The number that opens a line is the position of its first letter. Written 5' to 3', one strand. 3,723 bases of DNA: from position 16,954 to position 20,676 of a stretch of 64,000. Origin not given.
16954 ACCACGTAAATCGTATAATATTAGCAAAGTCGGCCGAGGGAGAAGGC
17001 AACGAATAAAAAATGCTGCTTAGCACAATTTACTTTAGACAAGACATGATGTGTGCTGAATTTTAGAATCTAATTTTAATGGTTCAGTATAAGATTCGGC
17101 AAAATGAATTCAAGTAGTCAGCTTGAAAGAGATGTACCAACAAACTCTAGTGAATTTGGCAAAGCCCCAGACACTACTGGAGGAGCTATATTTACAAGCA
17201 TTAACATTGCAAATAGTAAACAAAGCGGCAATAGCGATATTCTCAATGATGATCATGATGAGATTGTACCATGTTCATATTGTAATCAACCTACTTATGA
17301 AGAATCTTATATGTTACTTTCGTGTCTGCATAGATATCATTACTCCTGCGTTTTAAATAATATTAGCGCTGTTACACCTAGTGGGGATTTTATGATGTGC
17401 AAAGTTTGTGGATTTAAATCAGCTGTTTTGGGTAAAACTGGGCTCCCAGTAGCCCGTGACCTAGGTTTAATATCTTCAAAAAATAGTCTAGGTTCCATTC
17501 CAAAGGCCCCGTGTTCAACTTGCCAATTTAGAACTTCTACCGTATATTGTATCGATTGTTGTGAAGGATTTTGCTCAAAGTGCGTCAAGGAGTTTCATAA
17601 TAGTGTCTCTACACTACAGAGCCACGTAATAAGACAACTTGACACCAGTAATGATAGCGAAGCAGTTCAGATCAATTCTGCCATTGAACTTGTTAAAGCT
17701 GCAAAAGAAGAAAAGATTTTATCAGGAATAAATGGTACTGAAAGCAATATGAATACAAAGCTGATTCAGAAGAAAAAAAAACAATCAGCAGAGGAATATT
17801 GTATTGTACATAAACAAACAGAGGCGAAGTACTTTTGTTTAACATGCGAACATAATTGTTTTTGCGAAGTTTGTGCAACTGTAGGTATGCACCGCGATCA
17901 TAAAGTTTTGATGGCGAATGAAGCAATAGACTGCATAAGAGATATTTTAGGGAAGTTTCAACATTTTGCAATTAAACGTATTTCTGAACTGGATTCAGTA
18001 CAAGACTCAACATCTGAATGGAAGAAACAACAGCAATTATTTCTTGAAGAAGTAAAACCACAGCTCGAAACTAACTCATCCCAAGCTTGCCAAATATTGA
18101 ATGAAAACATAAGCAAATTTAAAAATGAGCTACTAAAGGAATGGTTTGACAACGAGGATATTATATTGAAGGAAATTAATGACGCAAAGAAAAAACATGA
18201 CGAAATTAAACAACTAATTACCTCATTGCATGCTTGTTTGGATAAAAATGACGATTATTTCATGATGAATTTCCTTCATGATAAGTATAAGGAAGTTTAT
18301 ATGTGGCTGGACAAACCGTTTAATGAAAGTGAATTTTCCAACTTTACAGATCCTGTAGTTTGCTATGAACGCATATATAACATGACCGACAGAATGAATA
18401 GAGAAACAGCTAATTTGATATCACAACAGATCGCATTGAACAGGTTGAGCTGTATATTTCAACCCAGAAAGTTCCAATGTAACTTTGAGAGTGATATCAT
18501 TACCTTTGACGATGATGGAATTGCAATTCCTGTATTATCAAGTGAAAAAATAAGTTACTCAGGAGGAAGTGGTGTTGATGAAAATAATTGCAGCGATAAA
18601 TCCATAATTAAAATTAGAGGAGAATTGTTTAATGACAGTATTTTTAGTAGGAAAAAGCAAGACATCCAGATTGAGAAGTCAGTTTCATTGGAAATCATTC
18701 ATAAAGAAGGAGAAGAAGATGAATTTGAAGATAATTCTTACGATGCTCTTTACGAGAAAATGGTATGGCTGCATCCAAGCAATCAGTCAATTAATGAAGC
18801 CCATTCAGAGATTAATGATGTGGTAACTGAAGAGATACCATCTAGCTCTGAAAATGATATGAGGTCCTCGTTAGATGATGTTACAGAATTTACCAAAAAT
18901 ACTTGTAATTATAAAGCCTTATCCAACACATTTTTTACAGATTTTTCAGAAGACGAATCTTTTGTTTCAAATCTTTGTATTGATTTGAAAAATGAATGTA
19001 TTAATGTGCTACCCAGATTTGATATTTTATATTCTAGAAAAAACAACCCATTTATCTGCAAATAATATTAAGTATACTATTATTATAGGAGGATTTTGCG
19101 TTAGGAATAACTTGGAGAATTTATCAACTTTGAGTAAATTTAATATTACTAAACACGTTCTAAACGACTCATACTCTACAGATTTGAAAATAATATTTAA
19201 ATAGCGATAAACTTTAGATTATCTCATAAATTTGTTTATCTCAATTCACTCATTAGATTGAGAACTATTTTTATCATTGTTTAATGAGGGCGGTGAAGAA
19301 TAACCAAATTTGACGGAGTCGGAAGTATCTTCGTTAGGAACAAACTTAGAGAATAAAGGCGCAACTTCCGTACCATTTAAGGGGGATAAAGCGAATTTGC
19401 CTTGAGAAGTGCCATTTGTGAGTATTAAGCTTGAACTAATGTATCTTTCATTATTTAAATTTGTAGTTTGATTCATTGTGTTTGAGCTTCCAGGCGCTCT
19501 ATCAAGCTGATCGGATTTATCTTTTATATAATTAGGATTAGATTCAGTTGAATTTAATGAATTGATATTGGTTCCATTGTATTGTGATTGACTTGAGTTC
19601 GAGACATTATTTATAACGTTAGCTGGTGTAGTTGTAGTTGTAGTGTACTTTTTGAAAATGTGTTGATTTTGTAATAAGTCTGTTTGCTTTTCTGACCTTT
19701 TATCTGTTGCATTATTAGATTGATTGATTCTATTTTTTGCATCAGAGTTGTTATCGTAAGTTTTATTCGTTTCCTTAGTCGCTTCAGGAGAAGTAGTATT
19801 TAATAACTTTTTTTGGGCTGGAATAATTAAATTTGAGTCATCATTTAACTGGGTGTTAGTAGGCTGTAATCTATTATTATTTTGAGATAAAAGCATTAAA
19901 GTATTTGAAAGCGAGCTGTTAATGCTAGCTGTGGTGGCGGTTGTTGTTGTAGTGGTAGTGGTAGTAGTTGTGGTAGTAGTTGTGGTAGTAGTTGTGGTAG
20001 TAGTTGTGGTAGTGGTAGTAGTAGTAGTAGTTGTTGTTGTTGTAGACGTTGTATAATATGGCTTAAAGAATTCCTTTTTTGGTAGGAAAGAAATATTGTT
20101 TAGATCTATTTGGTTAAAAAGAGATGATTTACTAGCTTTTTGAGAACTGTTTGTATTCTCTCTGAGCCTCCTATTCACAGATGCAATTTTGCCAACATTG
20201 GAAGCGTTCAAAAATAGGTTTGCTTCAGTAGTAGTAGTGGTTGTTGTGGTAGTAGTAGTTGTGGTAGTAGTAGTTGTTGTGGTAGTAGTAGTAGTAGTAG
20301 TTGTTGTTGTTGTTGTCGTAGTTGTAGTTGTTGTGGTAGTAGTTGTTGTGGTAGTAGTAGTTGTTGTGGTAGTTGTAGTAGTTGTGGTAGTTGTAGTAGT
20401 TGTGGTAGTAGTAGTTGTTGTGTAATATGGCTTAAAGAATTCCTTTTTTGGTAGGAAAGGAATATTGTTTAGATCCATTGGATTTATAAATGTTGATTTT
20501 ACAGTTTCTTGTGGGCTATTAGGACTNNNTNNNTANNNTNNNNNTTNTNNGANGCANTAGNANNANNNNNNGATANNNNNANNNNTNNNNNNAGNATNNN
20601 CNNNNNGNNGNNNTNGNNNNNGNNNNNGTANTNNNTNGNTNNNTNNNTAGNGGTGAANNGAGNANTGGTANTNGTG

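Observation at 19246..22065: Modular poly-threonine mucin gene, probably one long ORF fragmented by N's and a 1-nt frame slip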

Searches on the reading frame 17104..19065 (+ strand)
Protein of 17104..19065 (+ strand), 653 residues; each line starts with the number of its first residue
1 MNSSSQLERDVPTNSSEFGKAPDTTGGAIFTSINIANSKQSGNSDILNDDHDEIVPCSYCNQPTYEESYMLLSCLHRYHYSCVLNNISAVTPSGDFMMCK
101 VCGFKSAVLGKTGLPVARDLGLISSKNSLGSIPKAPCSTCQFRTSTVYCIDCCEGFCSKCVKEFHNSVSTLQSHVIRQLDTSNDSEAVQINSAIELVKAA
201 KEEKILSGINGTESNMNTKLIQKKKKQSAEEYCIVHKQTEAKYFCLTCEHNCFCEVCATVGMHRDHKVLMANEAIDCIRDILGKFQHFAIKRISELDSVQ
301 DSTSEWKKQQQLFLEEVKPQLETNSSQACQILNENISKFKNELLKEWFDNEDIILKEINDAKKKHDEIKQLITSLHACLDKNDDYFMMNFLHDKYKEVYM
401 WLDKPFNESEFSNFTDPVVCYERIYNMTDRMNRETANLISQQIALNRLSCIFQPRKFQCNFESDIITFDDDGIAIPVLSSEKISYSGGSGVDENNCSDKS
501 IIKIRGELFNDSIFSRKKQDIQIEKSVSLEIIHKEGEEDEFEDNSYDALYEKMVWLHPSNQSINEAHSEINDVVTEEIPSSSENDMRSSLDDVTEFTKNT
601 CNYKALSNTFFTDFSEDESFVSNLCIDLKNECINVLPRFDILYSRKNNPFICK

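Call 4: find_encoding_contigs(protein=window:17104-19065:+, flank=10000, max_places=6)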
Protein window:17104-19065:+ (653 aa): 23 contigs read that carry it; 4 places shown.
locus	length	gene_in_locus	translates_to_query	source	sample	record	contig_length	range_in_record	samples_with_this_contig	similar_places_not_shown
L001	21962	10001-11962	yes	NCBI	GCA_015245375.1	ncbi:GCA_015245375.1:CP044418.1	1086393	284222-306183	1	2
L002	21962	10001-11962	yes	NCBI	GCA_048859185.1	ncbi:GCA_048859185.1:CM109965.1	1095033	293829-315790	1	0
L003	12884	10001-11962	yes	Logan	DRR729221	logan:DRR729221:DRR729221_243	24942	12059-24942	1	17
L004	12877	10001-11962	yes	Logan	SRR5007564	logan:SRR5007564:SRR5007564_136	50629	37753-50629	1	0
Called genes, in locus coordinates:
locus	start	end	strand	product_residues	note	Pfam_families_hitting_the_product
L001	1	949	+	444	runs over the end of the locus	PF01073:3Beta_HSD, PF01370:Epimerase, PF02719:Polysacc_synt_2, PF05368:NmrA, PF16363:GDP_Man_Dehyd, PF07993:NAD_binding_4, PF13460:NAD_binding_10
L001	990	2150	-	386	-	PF08711:Med26 (weak)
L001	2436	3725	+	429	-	PF00651:BTB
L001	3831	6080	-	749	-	PF00753:Lactamase_B, PF16661:Lactamase_B_6, PF10996:Beta-Casp, PF07521:RMMBL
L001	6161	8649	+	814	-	PF01751:Toprim, PF01131:Topoisom_bac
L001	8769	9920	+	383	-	PF00076:RRM_1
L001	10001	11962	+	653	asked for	PF00643:zf-B_box (weak)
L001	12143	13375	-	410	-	-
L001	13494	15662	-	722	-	-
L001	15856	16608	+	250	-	-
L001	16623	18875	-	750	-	PF22298:Tsr1_G-like, PF08142:AARP2CN, PF04950:RIBIOP_C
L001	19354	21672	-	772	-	PF09742:Dymeclin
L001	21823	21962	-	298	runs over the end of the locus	PF01529:DHHC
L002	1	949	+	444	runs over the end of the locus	PF01073:3Beta_HSD, PF01370:Epimerase, PF02719:Polysacc_synt_2, PF05368:NmrA, PF16363:GDP_Man_Dehyd, PF07993:NAD_binding_4, PF13460:NAD_binding_10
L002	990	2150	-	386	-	PF08711:Med26 (weak)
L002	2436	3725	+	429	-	PF00651:BTB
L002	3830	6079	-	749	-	PF00753:Lactamase_B, PF16661:Lactamase_B_6, PF10996:Beta-Casp, PF07521:RMMBL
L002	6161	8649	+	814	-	PF01751:Toprim, PF01131:Topoisom_bac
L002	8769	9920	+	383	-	PF00076:RRM_1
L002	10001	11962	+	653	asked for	PF00643:zf-B_box (weak)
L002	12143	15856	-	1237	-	-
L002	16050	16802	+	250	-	-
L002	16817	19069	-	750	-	PF22298:Tsr1_G-like, PF08142:AARP2CN, PF04950:RIBIOP_C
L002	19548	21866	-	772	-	PF09742:Dymeclin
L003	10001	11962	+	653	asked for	PF00643:zf-B_box (weak)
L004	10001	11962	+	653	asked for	PF00643:zf-B_box (weak)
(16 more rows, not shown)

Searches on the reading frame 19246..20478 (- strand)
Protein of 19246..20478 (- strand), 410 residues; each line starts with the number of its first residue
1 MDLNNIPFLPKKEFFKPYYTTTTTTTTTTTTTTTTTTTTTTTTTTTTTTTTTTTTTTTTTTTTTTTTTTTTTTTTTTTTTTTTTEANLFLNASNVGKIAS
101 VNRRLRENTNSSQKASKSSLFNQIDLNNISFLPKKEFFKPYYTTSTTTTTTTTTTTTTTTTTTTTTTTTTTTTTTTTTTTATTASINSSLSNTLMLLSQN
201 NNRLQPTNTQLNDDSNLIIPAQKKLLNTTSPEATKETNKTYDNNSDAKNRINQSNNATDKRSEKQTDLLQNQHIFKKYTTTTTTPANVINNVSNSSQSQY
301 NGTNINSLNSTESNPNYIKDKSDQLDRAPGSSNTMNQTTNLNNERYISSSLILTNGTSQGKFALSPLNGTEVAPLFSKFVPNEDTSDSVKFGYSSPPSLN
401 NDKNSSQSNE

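Call 5: find_encoding_contigs(protein=window:19246-20478:-, flank=10000, max_places=6)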
Protein window:19246-20478:- (410 aa): 2 contigs read that carry it; 1 place shown.
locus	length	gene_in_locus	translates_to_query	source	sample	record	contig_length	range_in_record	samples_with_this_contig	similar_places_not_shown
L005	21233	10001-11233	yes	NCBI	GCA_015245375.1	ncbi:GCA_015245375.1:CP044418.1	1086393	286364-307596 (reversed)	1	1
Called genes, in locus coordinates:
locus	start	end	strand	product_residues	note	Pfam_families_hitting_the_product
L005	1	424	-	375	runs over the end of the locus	PF03839:Sec62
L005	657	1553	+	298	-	PF01529:DHHC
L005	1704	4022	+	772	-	PF09742:Dymeclin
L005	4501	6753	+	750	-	PF22298:Tsr1_G-like, PF08142:AARP2CN, PF04950:RIBIOP_C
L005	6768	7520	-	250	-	-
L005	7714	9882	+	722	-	-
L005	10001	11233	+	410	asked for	-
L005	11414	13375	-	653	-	PF00643:zf-B_box (weak)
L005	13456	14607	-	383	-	PF00076:RRM_1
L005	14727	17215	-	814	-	PF01751:Toprim, PF01131:Topoisom_bac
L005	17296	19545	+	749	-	PF00753:Lactamase_B, PF16661:Lactamase_B_6, PF10996:Beta-Casp, PF07521:RMMBL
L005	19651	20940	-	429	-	PF00651:BTB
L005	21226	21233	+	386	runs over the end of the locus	PF08711:Med26 (weak)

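Call 8: list_cluster_members(proteins=[window:19246-20478:-, L002:12143-15856:-, L001:13494-15662:-])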
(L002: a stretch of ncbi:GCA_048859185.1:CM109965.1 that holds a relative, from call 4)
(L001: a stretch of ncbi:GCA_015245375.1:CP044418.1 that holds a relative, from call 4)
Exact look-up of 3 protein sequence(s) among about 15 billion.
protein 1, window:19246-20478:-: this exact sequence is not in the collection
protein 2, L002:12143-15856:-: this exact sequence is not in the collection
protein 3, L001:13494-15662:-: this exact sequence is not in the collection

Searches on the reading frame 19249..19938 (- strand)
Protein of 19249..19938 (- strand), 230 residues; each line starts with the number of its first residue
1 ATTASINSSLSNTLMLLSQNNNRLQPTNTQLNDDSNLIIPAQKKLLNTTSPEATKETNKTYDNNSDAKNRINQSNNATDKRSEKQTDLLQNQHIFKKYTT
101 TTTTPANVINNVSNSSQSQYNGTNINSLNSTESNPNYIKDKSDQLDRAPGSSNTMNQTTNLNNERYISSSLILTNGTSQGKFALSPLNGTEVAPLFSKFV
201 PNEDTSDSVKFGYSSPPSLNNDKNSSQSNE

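Call 14: find_homologous_proteins(query=window:19249-19938:-, max_evalue=0.01)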
Query seq(230 aa) (230 aa): 3 proteins with E <= 0.01 among 192 candidates.
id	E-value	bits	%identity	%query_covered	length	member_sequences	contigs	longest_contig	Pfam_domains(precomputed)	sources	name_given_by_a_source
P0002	9.8e-118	409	96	94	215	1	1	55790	-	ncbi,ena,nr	ncbi:hypothetical protein [Cryptosporidium hominis TU502]|nr:hypothetical protein [Cryptosporidium h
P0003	4.8e-77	276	75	94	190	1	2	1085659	-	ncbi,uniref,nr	ncbi:hypothetical protein CmeUKMEL1_18790 [Cryptosporidium meleagridis]|uniref:Uncharacterized prote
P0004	8.6e-46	174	56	94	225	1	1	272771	-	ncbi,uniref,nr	ncbi:uncharacterized protein cubi_01812 [Cryptosporidium ubiquitum]|uniref:Uncharacterized protein n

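Call 15: find_encoding_contigs(protein=P0003, flank=8000, max_places=3)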
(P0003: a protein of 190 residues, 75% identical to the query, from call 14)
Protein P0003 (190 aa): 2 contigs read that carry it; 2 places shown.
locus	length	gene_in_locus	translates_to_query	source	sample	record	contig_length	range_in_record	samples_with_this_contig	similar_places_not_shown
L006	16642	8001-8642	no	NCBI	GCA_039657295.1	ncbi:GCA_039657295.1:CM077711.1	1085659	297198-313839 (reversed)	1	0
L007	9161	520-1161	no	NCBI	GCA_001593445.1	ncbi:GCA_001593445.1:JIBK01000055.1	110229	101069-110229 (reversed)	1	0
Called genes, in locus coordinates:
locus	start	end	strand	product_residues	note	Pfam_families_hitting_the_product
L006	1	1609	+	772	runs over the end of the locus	PF09742:Dymeclin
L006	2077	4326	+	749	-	PF22298:Tsr1_G-like, PF08142:AARP2CN, PF04950:RIBIOP_C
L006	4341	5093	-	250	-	PF05132:RNA_pol_Rpc4 (faint)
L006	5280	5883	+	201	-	-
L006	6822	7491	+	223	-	-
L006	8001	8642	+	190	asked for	-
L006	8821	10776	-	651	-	PF00643:zf-B_box (weak)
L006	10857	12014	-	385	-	PF00076:RRM_1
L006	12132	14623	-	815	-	PF01751:Toprim, PF01131:Topoisom_bac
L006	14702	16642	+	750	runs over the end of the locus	PF00753:Lactamase_B (weak), PF16661:Lactamase_B_6, PF10996:Beta-Casp, PF07521:RMMBL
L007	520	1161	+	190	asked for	-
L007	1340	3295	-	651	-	PF00643:zf-B_box (weak)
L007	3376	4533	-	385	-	PF00076:RRM_1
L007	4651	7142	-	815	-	PF01751:Toprim, PF01131:Topoisom_bac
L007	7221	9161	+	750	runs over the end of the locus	PF00753:Lactamase_B (weak), PF16661:Lactamase_B_6, PF10996:Beta-Casp, PF07521:RMMBL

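Call 16: find_encoding_contigs(protein=P0004, flank=8000, max_places=3)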
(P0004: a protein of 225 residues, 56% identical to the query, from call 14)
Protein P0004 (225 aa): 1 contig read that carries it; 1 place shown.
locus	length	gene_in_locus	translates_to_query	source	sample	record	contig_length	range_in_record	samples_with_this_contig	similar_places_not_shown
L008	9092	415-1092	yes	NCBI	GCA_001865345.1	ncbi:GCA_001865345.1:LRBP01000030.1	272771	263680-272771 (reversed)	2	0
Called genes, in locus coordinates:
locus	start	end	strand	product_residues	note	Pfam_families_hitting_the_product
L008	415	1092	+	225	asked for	-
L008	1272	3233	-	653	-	PF00643:zf-B_box (weak)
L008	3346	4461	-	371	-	PF00076:RRM_1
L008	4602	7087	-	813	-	PF01751:Toprim, PF01131:Topoisom_bac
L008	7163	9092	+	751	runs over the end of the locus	PF00753:Lactamase_B, PF16661:Lactamase_B_6, PF12706:Lactamase_B_2 (faint), PF10996:Beta-Casp, PF07521:RMMBL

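Call 17: find_encoding_contigs(protein=P0002, flank=8000, max_places=3)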
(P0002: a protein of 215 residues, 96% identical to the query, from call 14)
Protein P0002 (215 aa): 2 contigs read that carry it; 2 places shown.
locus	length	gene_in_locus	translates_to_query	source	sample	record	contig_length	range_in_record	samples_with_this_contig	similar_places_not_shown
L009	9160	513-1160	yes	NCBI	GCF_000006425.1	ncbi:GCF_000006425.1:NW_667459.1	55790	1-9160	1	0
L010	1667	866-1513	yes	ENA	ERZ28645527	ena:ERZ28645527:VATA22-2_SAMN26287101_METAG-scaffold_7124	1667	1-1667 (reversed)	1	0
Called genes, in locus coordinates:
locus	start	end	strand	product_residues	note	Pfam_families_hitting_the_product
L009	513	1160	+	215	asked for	-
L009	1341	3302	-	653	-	PF00643:zf-B_box (weak)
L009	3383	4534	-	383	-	PF00076:RRM_1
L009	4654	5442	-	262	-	PF01131:Topoisom_bac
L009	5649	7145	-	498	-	PF01751:Toprim, PF01131:Topoisom_bac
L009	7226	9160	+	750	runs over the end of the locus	PF00753:Lactamase_B, PF16661:Lactamase_B_6, PF10996:Beta-Casp, PF07521:RMMBL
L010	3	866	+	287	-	?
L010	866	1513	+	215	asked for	-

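Call 59: search_protein_families(library=pfam, proteins=[window:19249-19932:-], max_evalue=1)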
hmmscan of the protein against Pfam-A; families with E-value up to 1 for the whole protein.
window:19249-19932:- (228 aa): 1 family
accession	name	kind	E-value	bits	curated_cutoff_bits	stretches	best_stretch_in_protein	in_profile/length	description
PF01496.24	V_ATPase_I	-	0.67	8.3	30.7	1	15-131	32-146/815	V-type ATPase 116kDa subunit family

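Call 70: search_protein_representatives(alignment_id=A2)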
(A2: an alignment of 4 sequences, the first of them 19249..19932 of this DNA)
Query: 4 sequences, 213 profile positions. Proteins with E-value up to 0.001 (for the whole library): 2; up to 1e-10: 1; up to 1e-30: 1. The best 2 are listed.
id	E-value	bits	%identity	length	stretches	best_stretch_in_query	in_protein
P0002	1.1e-118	411.0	-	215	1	1-213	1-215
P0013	1.4e-04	38.1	-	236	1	77-206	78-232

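Call 72: find_encoding_contigs(protein=P0013, flank=8000, max_places=4)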
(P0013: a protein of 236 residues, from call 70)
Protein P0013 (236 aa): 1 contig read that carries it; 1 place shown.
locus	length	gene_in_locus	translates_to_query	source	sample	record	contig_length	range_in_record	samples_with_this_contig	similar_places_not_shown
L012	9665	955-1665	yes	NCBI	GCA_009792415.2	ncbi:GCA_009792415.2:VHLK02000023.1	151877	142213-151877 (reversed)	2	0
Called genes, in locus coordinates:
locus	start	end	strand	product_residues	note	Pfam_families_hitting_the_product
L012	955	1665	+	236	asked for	-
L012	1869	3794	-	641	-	PF00643:zf-B_box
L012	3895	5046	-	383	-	PF00076:RRM_1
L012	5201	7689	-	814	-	PF01751:Toprim, PF01131:Topoisom_bac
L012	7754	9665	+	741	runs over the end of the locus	PF00753:Lactamase_B, PF16661:Lactamase_B_6, PF10996:Beta-Casp, PF07521:RMMBL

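Call 83: predict_structure(alignment_id=A2)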
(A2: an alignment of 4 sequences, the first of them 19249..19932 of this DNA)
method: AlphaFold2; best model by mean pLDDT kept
length: 228 residues; sequences in the alignment: 4
mean_pLDDT: 44.5   pTM: 0.12
mean pLDDT of the five models: 44.5, 43.3, 36.1, 35.4, 34.9
residues with pLDDT >= 90: 0; 70-90: 0; 50-70: 75; < 50: 153
segments of 3 or more residues with pLDDT < 50: 1-4, 15-57, 73-79, 96-179, 225-228
pLDDT, mean of each block of 10 residues (from residue 1): 50 48 34 41 37 45 51 48 52 47 38 32 29 36 37 42 40 45 54 55 53 62 46
secondary structure, 60 per line:
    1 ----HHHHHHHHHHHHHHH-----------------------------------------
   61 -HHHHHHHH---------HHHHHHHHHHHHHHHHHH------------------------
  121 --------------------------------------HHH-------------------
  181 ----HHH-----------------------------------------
elements in order: H5-19 H62-69 H79-96

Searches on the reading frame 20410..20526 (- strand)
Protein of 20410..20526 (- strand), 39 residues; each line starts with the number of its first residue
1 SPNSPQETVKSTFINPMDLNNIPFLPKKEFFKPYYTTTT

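Call 91: find_related_loci(query=A3, collection=metagenome_contigs, flank=5000)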
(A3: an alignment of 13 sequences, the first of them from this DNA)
Query A3 (39 aa) in metagenome_contigs; peptide patterns used: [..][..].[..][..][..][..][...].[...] (x = any residue, [..] = any of these).
104 stretches matched a pattern, but none encodes a relative of the query by tblastn (E <= 1e-3).
